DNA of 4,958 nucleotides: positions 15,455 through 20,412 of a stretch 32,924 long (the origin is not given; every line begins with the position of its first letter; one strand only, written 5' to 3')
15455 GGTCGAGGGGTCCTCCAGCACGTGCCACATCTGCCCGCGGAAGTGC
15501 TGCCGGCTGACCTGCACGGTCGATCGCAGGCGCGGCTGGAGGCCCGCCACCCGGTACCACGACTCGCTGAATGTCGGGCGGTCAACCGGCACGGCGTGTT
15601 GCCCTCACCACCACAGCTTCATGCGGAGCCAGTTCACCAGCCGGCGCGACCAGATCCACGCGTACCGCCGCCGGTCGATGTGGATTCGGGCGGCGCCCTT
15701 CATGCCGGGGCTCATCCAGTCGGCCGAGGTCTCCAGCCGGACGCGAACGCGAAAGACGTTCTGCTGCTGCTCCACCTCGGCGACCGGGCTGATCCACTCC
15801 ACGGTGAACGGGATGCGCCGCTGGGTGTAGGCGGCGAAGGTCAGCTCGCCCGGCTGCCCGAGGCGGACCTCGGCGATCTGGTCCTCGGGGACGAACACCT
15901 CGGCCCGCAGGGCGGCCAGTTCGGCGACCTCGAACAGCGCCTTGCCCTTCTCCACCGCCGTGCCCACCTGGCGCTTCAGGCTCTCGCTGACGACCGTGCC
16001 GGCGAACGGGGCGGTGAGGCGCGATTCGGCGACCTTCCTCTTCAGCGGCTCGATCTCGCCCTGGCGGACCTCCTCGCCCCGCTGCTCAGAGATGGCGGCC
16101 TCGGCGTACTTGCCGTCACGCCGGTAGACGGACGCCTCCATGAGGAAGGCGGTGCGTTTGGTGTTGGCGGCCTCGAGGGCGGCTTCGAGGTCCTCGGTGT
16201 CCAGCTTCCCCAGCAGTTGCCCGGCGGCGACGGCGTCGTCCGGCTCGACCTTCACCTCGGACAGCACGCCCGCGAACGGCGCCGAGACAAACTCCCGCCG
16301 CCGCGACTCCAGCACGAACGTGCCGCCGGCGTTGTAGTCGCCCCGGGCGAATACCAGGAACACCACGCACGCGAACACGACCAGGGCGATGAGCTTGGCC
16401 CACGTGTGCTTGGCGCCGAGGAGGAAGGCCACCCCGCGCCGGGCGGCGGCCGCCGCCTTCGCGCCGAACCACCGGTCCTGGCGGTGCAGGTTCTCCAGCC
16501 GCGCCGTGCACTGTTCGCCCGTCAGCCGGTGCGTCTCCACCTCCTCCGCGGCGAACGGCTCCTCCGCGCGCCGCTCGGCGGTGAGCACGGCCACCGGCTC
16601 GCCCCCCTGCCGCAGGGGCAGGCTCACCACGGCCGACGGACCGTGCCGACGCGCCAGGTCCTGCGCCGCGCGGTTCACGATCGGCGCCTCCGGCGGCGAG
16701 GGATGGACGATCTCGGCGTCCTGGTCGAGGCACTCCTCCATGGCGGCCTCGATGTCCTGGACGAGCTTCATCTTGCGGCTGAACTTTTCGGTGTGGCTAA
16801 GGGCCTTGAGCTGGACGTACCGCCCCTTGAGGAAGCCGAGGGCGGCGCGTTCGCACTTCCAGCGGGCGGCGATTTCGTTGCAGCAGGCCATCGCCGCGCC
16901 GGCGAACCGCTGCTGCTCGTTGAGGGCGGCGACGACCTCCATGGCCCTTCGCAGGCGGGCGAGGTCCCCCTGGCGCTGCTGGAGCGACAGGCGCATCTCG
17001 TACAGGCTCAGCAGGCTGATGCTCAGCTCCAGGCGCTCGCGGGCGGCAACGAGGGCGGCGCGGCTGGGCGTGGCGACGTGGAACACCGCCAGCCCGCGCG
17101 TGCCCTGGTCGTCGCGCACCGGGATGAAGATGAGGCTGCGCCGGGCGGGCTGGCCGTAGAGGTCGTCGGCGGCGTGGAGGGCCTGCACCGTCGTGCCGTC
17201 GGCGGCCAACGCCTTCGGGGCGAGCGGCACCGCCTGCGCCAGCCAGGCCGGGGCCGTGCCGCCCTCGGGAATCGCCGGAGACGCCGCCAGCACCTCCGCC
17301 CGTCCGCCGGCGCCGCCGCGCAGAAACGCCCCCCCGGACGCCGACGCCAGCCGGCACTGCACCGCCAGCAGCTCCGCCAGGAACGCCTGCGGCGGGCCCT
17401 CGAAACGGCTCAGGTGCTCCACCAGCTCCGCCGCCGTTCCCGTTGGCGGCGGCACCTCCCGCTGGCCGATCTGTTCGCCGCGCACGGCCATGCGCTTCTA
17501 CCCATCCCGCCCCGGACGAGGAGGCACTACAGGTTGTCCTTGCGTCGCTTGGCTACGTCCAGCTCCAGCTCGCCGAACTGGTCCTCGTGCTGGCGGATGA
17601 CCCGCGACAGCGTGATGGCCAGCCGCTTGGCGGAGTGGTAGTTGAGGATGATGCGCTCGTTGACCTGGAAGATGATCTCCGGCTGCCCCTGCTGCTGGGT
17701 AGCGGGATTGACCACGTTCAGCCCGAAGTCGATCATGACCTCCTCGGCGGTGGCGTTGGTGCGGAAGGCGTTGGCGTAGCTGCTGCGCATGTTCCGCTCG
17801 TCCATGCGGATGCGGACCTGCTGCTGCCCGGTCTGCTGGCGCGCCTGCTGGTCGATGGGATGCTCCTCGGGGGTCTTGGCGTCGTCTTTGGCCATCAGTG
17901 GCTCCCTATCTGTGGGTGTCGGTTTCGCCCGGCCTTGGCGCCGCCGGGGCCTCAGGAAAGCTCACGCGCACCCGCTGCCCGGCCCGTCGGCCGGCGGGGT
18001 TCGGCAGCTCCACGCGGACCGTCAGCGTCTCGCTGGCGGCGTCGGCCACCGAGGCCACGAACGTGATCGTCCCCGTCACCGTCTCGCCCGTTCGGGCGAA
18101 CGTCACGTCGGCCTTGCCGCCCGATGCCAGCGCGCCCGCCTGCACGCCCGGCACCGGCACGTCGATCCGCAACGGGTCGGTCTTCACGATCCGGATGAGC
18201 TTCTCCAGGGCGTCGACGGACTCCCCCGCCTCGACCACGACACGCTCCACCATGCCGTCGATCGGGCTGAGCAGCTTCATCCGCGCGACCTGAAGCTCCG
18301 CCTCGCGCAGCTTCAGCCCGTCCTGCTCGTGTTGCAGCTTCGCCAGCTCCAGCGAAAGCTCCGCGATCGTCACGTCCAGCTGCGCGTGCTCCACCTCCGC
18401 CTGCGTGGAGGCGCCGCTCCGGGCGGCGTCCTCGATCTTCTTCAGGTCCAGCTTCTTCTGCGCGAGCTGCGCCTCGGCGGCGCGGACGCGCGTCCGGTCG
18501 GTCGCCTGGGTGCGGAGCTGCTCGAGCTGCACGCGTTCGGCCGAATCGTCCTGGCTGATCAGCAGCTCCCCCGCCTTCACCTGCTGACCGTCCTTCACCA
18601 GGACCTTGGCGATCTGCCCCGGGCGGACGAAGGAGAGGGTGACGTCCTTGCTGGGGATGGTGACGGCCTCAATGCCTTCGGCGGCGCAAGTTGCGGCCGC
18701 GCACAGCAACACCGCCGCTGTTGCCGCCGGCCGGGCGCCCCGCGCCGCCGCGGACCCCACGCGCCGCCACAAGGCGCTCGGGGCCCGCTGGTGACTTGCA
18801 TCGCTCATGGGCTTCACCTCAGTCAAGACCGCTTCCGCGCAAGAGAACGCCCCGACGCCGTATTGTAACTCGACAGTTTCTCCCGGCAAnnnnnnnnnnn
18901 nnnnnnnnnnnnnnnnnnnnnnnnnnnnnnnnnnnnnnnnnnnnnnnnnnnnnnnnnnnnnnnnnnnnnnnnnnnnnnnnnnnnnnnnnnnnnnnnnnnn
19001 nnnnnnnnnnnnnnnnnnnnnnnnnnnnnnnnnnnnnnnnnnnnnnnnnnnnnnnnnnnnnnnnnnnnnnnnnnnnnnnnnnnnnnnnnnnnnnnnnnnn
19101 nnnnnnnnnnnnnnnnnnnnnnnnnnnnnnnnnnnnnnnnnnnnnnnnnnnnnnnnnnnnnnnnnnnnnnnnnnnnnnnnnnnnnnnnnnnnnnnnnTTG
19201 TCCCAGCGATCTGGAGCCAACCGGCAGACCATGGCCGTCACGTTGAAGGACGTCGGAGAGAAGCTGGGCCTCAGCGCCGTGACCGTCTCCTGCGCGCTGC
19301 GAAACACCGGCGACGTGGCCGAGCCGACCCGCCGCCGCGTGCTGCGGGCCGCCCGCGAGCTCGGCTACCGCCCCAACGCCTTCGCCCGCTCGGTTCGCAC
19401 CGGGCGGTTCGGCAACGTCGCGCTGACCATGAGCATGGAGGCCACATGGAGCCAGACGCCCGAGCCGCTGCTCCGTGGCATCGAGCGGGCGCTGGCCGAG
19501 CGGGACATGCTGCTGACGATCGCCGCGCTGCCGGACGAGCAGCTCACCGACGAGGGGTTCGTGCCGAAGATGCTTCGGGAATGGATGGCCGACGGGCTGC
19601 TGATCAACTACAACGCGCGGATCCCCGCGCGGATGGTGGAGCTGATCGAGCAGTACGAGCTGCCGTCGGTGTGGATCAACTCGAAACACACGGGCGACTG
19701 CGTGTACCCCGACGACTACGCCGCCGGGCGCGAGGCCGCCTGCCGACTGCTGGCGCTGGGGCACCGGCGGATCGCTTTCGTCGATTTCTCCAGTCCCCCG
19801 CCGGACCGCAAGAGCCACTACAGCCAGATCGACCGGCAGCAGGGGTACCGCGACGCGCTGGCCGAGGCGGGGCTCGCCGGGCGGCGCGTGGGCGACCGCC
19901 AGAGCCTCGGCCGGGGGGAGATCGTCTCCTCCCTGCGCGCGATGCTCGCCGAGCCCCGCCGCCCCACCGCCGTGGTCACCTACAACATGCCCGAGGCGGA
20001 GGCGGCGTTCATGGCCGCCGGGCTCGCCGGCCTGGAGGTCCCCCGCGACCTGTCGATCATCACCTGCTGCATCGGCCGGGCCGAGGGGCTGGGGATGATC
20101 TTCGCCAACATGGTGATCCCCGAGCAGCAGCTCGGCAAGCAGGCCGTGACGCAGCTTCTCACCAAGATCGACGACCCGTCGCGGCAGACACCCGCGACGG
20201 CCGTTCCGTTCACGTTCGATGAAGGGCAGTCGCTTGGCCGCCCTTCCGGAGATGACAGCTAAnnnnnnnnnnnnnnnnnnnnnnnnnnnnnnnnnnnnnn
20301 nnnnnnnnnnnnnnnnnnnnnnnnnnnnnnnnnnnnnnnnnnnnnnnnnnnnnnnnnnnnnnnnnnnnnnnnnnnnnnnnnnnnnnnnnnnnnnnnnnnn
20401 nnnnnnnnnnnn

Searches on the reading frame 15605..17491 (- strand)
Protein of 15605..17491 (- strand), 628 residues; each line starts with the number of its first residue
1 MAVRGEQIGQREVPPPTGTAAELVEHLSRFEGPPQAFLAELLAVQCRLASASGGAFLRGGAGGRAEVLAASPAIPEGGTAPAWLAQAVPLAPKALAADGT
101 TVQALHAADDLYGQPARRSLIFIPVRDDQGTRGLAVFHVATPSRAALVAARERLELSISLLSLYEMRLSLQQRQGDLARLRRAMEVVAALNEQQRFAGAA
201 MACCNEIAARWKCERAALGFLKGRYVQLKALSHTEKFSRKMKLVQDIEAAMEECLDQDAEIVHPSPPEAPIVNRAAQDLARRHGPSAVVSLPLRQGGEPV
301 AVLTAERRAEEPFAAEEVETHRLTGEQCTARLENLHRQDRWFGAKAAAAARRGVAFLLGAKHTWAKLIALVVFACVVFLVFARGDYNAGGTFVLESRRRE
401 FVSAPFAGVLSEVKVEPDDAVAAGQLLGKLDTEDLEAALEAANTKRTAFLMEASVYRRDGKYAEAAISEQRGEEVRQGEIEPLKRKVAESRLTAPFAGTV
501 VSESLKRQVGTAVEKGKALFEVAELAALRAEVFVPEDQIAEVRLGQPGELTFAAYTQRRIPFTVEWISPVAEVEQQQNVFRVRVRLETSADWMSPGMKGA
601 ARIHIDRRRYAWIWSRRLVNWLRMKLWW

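Call 9: search_protein_families(library=pfam, proteins=[window:15605-17491:-], max_evalue=0.001)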
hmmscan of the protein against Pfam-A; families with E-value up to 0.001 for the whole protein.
window:15605-17491:- (628 aa): 6 families
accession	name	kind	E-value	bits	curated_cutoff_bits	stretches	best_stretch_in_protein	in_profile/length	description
PF13437.12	HlyD_3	-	2.3e-21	76.9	22.2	1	492-589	2-96/106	HlyD family secretion protein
PF16576.10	HlyD_D23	-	1.1e-17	64.5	30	1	389-597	9-212/214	Barrel-sandwich domain of CusB or HlyD membrane-fusion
PF01590.32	GAF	-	9.6e-07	29.8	22.4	1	251-329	55-130/133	GAF domain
PF13185.12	GAF_2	-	2.1e-06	28.4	28.6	1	250-330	56-133/136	GAF domain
PF00364.28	Biotin_lipoyl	-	9.4e-06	25.8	22.1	0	402-430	45-73/73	Biotin-requiring enzyme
PF13533.13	Biotin_lipoyl_2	-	0.0002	21.6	29.8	1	402-431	3-32/32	Biotin-lipoyl like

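Call 98: search_protein_families(library=ncbifam, proteins=[window:15605-17491:-], max_evalue=0.00001)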
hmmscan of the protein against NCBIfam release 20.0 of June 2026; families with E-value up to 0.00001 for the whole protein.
window:15605-17491:- (628 aa): 6 families
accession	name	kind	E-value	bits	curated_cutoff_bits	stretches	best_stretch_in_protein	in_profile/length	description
TIGR01730.1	RND_mfp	subfamily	4.1e-21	75.3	94.9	1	401-608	28-249/322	efflux RND transporter periplasmic adaptor subunit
TIGR01843.1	type_I_hlyD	subfamily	3.3e-19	69.1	208.65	1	479-609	260-402/422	HlyD family type I secretion periplasmic adaptor subunit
TIGR00999.1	8a0102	subfamily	1.3e-13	50.7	319.3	1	455-604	60-202/271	CzcB/NccB family metal efflux transporter periplasmic adaptor subunit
TIGR00998.1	8a0101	subfamily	4.1e-13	49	390.8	1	483-557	198-270/334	EmrA/EmrK family multidrug efflux transporter periplasmic adaptor subunit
NF002939.0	PRK03598.1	equivalog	2.8e-07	30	393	0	407-451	52-96/332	secretion protein HlyD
NF011715.0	PRK15136.1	equivalog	1.1e-06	27.5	563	0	490-556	216-280/390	multidrug efflux MFS transporter periplasmic adaptor subunit EmrA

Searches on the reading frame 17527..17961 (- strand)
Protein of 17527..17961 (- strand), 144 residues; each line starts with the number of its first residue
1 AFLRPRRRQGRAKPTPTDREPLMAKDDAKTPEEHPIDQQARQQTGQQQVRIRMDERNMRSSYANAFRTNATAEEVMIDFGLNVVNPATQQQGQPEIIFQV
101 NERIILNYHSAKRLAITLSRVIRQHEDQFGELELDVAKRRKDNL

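Call 9: search_protein_families(library=pfam, proteins=[window:17527-17961:-], max_evalue=0.001)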
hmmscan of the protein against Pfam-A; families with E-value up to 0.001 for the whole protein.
window:17527-17961:- (144 aa): 1 family
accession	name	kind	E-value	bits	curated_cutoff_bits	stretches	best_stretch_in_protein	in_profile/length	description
PF11950.13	DUF3467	-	3.1e-19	69.3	25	1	36-133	12-91/92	Protein of unknown function (DUF3467)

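Call 98: search_protein_families(library=ncbifam, proteins=[window:17527-17961:-], max_evalue=0.00001)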
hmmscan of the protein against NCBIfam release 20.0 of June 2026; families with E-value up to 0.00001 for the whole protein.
window:17527-17961:- (144 aa): 0 families

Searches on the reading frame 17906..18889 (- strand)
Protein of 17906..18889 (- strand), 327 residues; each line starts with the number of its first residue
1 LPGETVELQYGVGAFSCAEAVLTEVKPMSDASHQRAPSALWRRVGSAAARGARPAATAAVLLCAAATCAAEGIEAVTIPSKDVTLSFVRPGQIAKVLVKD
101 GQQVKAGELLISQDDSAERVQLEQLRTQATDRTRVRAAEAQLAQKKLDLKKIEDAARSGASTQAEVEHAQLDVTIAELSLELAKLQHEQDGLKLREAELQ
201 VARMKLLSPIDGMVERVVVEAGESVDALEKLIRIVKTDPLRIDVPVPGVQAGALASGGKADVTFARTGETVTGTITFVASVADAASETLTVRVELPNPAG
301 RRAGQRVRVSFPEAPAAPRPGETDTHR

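Call 9: search_protein_families(library=pfam, proteins=[window:17906-18889:-], max_evalue=0.001)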
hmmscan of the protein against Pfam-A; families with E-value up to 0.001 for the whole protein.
window:17906-18889:- (327 aa): 4 families
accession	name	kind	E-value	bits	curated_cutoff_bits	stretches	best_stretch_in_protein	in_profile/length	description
PF16576.10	HlyD_D23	-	4.8e-17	62.4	30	1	90-301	27-207/214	Barrel-sandwich domain of CusB or HlyD membrane-fusion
PF13437.12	HlyD_3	-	1e-15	58.8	22.2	1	206-299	2-97/106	HlyD family secretion protein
PF13533.13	Biotin_lipoyl_2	-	1.1e-07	32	29.8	1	90-111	8-29/32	Biotin-lipoyl like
PF00364.28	Biotin_lipoyl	-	3.1e-06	27.3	22.1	0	90-111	50-71/73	Biotin-requiring enzyme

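Call 98: search_protein_families(library=ncbifam, proteins=[window:17906-18889:-], max_evalue=0.00001)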
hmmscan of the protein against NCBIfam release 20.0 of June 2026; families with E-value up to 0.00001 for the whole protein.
window:17906-18889:- (327 aa): 10 families
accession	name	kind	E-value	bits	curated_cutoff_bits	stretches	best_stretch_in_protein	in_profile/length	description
TIGR01730.1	RND_mfp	subfamily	4.3e-37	127.8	94.9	1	75-311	19-244/322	efflux RND transporter periplasmic adaptor subunit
TIGR00999.1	8a0102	subfamily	8.2e-18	64.5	319.3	1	101-316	1-206/271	CzcB/NccB family metal efflux transporter periplasmic adaptor subunit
TIGR00998.1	8a0101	subfamily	9.8e-12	44.5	390.8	1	193-275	194-278/334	EmrA/EmrK family multidrug efflux transporter periplasmic adaptor subunit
TIGR01843.1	type_I_hlyD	subfamily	2.4e-10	40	208.65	0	125-275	201-344/422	HlyD family type I secretion periplasmic adaptor subunit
NF008589.1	PRK11556.1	equivalog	4.1e-10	39.1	391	1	47-249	48-240/392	MdtA/MuxA family multidrug efflux RND transporter periplasmic adaptor subunit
TIGR02971.1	heterocyst_DevB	subfamily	4.7e-08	32.8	129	0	92-163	26-92/327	ABC exporter membrane fusion protein, DevB family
NF011715.0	PRK15136.1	equivalog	6.7e-08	31.6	563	0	189-269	201-281/390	multidrug efflux MFS transporter periplasmic adaptor subunit EmrA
NF002939.0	PRK03598.1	equivalog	1.4e-07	31.1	393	0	81-172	43-130/332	secretion protein HlyD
NF000272.2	OqxA_adapt_sub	exception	6.8e-07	28.6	835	1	81-192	66-185/391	multidrug efflux RND transporter periplasmic adaptor subunit OqxA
NF007850.1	PRK10559.1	equivalog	1.6e-06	27.4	400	1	91-288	49-232/303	p-hydroxybenzoic acid efflux pump subunit AaeA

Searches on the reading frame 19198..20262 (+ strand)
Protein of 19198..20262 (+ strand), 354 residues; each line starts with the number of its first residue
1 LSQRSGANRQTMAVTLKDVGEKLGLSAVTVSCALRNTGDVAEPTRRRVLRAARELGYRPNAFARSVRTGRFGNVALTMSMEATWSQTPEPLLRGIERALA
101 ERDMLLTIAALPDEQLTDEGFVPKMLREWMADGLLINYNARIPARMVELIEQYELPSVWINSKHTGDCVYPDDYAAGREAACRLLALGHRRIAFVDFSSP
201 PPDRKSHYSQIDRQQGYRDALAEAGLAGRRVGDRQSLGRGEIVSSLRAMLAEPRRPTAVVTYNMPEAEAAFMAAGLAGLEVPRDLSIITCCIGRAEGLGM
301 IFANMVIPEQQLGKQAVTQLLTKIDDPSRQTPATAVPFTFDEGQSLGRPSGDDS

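Call 9: search_protein_families(library=pfam, proteins=[window:19198-20262:+], max_evalue=0.001)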
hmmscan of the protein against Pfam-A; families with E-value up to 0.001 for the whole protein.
window:19198-20262:+ (354 aa): 3 families
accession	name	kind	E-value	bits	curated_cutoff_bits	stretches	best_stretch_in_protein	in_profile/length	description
PF13377.12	Peripla_BP_3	-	9.7e-19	68.5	26.5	1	183-345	3-166/167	Periplasmic binding protein-like domain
PF00532.27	Peripla_BP_1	-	1.3e-14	54.8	22.2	1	91-324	19-261/281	Periplasmic binding proteins and sugar binding domain of LacI family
PF00356.27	LacI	-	3.3e-11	43.2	27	1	15-60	1-46/46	Bacterial regulatory proteins, lacI family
